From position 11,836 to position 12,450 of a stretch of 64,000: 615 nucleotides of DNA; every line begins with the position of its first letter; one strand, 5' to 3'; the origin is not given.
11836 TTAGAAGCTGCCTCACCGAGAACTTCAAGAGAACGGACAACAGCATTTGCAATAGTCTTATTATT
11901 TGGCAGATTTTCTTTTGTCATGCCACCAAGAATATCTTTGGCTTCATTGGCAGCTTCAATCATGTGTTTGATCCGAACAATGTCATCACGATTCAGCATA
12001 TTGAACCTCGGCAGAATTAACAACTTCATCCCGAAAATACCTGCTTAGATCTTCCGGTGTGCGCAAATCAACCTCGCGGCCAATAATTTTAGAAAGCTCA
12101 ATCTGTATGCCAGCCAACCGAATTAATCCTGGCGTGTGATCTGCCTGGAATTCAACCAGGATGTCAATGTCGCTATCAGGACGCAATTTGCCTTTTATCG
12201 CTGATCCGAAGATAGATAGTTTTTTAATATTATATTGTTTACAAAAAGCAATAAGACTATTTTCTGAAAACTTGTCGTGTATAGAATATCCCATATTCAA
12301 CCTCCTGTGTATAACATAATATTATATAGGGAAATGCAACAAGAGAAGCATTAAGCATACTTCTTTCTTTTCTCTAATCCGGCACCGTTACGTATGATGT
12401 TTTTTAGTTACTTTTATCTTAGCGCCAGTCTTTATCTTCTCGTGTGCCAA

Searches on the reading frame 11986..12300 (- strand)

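Call 62: search_protein_families(library=pfam, proteins=[window:11986-12300:-], max_evalue=0.01)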
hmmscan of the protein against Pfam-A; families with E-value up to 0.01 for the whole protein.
window:11986-12300:- (104 aa): 3 families
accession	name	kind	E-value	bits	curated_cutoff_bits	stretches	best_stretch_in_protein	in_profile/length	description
PF01909.29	NTP_transf_2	-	3.9e-15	56.4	21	1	18-96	6-89/93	Nucleotidyltransferase domain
PF18765.7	Polbeta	-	4.5e-14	52.8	26.9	1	15-101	2-88/93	Polymerase beta, Nucleotidyltransferase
PF22600.2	MTPAP-like_central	-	0.0021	18.6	27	1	19-55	33-69/139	Poly(A) RNA polymerase, mitochondrial-like, central palm domain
